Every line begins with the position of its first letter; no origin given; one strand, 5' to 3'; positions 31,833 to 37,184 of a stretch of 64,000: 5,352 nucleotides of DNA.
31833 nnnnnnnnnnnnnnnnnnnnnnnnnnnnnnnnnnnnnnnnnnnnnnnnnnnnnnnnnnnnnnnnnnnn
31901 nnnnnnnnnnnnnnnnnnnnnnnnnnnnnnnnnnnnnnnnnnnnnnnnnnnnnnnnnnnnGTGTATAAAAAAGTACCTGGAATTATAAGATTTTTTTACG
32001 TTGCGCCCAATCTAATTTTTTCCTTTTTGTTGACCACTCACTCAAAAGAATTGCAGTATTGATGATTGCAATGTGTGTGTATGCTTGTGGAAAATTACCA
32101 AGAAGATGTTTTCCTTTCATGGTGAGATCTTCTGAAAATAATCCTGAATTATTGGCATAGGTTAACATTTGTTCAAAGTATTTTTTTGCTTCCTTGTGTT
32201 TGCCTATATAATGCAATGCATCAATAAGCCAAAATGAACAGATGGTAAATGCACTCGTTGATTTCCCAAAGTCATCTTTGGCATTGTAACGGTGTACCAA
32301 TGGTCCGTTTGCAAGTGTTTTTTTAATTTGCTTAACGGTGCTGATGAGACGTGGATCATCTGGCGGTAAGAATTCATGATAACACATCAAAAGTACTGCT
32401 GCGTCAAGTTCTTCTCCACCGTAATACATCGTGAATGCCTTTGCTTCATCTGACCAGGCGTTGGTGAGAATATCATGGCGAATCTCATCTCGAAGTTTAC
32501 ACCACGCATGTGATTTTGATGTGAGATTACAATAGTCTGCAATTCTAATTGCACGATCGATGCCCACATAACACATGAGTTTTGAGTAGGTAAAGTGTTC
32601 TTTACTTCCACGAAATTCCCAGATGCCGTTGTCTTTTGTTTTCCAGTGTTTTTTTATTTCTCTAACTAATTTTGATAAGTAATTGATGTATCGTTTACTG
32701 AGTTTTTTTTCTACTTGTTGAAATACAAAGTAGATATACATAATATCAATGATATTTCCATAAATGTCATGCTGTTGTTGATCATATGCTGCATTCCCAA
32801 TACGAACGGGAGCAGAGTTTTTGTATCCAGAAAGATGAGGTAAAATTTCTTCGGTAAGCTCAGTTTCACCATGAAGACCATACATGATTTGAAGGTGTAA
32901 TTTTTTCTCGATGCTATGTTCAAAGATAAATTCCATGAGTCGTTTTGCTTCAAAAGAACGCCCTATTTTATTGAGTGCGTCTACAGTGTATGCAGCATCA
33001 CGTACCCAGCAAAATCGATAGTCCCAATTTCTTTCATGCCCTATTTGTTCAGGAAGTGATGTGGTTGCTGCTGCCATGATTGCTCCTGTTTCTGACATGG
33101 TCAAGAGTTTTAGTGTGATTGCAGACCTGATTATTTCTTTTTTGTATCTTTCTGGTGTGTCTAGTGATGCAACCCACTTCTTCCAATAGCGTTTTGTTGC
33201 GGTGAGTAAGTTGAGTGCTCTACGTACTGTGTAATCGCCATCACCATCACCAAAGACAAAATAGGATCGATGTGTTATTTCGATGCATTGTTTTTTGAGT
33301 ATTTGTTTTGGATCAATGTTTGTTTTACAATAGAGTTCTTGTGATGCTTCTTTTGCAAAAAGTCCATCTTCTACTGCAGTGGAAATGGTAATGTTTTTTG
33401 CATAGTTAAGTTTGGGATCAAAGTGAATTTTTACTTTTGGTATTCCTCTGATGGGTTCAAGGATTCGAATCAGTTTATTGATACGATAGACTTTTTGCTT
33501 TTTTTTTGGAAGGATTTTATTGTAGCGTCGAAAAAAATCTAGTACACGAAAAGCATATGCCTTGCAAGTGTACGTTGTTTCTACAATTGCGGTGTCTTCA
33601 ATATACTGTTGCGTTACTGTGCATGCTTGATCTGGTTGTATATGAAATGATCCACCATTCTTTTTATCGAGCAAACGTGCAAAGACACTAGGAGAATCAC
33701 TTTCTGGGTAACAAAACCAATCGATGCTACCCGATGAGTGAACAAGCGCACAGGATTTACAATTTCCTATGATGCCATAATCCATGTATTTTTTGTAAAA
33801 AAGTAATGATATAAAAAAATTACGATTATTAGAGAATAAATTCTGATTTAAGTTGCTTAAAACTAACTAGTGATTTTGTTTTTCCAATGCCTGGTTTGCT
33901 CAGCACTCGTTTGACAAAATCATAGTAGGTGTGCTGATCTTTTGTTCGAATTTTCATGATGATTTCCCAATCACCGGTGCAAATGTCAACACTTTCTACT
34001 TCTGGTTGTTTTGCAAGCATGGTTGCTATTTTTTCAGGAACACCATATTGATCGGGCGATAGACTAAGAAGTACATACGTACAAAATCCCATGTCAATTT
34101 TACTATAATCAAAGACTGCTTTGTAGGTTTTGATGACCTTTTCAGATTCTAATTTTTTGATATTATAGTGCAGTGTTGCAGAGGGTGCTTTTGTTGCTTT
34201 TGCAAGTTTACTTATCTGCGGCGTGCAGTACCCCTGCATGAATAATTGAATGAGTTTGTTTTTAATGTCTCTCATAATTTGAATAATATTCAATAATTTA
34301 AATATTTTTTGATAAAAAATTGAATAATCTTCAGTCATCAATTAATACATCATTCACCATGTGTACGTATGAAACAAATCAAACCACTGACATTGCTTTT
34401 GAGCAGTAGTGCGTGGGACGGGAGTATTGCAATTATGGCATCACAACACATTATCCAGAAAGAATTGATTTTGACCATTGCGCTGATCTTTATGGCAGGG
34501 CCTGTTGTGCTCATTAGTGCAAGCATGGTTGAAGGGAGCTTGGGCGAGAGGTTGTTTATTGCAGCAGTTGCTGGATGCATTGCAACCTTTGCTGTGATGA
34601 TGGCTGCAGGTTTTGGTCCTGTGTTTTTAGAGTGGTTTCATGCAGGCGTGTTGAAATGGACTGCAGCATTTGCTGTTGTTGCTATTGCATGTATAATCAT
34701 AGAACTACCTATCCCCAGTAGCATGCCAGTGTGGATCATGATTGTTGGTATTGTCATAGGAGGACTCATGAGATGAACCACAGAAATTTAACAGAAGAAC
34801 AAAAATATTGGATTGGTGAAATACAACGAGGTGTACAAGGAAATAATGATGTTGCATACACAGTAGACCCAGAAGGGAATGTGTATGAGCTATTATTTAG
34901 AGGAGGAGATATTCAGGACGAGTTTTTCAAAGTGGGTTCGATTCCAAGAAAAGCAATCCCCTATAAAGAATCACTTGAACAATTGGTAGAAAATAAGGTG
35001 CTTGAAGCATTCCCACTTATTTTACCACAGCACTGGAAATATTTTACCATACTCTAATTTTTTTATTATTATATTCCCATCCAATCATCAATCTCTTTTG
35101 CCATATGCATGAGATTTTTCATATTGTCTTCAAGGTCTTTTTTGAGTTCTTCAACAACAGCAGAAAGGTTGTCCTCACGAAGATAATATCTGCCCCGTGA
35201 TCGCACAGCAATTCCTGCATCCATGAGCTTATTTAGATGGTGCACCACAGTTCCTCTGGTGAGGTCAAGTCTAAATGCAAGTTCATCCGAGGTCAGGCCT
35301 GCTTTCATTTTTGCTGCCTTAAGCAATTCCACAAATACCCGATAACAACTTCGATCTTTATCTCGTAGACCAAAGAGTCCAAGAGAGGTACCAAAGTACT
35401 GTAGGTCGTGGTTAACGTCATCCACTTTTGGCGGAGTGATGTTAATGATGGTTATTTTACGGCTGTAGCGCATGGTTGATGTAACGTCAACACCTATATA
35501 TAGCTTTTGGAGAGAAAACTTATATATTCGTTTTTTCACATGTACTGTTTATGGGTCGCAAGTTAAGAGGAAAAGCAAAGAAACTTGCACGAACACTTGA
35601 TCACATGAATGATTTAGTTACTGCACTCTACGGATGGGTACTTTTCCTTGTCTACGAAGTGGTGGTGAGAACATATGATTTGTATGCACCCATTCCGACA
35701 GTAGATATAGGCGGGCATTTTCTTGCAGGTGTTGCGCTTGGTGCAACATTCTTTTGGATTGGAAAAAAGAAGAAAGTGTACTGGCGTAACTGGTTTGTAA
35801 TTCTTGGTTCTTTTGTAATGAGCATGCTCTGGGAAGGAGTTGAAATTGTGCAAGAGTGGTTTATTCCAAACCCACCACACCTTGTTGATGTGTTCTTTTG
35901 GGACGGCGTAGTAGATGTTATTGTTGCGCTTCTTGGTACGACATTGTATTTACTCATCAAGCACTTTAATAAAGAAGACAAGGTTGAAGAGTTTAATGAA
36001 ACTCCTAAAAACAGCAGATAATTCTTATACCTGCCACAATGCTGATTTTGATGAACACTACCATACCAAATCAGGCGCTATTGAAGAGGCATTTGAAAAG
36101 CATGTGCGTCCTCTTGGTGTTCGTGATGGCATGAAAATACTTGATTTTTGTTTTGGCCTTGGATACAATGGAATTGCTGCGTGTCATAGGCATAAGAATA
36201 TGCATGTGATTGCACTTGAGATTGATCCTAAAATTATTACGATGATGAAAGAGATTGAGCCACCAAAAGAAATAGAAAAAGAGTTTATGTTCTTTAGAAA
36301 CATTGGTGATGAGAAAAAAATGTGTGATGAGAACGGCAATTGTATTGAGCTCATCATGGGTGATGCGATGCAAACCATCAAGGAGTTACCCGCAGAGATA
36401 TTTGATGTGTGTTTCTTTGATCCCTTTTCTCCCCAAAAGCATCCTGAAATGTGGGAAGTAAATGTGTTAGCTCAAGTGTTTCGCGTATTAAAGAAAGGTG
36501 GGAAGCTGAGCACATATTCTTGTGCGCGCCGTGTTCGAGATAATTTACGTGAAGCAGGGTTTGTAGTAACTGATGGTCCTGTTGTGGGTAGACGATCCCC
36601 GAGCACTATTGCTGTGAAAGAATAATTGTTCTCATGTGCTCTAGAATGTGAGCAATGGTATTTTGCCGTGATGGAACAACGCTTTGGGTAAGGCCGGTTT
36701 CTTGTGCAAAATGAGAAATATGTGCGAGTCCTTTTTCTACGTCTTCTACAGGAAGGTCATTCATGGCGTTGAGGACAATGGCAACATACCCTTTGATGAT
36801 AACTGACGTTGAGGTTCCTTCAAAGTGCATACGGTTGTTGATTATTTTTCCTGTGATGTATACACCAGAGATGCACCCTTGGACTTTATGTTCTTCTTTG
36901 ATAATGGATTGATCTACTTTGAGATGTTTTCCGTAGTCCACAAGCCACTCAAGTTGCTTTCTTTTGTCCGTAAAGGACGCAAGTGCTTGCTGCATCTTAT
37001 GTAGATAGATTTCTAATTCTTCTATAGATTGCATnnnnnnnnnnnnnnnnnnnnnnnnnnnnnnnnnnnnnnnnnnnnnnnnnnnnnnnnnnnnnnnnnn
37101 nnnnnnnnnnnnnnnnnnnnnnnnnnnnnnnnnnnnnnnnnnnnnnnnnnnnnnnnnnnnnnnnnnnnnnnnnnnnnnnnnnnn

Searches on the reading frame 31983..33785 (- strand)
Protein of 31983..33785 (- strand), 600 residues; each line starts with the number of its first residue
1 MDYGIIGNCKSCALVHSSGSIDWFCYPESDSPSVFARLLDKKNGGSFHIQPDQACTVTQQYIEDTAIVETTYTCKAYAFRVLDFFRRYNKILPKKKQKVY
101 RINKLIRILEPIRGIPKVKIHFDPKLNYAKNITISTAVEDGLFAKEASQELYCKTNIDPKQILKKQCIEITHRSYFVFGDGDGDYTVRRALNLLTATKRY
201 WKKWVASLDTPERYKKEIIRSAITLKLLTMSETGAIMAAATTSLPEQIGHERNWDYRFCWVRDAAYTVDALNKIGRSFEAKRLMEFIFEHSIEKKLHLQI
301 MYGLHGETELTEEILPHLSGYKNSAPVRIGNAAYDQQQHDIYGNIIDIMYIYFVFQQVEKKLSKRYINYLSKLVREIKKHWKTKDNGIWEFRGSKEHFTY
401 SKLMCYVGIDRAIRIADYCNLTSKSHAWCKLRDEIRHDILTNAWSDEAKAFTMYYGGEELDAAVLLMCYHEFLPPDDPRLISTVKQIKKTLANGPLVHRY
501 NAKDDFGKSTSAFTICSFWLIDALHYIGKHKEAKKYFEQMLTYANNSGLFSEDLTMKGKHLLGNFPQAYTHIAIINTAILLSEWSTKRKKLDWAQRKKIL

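Call 7: search_protein_families(library=pfam, proteins=[window:31983-33785:-], max_evalue=0.00001)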
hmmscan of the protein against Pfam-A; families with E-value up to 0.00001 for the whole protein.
window:31983-33785:- (600 aa): 2 families
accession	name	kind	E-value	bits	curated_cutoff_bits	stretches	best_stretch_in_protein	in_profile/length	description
PF00723.27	Glyco_hydro_15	-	1.2e-61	209.3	22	1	213-578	2-426/427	Glycosyl hydrolases family 15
PF19291.4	TREH_N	-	6.6e-19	68.4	23.1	1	5-146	20-146/211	Trehalase-like, N-terminal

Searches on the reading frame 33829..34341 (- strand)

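Call 30: search_protein_families(library=pfam, proteins=[window:33829-34341:-], max_evalue=0.001)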
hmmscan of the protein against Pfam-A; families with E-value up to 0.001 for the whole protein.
window:33829-34341:- (170 aa): 1 family
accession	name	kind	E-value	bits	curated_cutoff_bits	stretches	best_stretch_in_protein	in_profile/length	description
PF01037.27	AsnC_trans_reg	-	1.1e-12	48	25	1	90-163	1-73/73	Lrp/AsnC ligand binding domain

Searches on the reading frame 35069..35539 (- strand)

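Call 30: search_protein_families(library=pfam, proteins=[window:35069-35539:-], max_evalue=0.001)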
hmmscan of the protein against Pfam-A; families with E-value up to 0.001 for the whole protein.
window:35069-35539:- (156 aa): 6 families
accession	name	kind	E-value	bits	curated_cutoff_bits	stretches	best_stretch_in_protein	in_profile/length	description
PF01022.26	HTH_5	-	6.8e-07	29.5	22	1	82-110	16-44/47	Bacterial regulatory protein, arsR family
PF12840.13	HTH_20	-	7.5e-06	26.3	27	1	65-110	6-47/51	Helix-turn-helix domain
PF12802.13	MarR_2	-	8.6e-05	23.1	27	1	81-114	19-53/61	MarR family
PF08279.18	HTH_11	-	0.00015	22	25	1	72-117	8-51/55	HTH domain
PF13412.12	HTH_24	-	0.00028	20.8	21.9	1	79-110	15-46/48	Winged helix-turn-helix DNA-binding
PF01978.25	TrmB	-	0.00055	20.2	25.6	0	67-119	12-60/68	Sugar-specific transcriptional regulator TrmB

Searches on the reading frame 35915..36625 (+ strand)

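Call 30: search_protein_families(library=pfam, proteins=[window:35915-36625:+], max_evalue=0.001)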
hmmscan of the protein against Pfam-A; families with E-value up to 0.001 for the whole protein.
window:35915-36625:+ (236 aa): 3 families
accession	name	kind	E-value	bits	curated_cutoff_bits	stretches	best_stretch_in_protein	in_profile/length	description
PF05430.17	Methyltransf_30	-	2.4e-29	102.2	22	1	136-235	25-123/124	S-adenosyl-L-methionine-dependent methyltransferase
PF13649.12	Methyltransf_25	-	1.3e-05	26.2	27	0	75-113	1-39/97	Methyltransferase domain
PF13847.12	Methyltransf_31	-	0.00014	22.1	27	0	71-209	3-124/145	Methyltransferase domain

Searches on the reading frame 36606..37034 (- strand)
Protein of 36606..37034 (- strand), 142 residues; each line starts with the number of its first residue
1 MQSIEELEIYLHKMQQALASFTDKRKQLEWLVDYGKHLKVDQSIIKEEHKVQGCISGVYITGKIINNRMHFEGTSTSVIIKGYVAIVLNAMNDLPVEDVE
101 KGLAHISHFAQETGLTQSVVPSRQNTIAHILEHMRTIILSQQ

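Call 30: search_protein_families(library=pfam, proteins=[window:36606-37034:-], max_evalue=0.001)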
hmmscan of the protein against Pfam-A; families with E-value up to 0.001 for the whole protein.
window:36606-37034:- (142 aa): 1 family
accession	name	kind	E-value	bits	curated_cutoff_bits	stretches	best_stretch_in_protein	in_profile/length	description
PF02657.20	SufE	-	2e-23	82.9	27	1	17-136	3-120/121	Fe-S metabolism associated domain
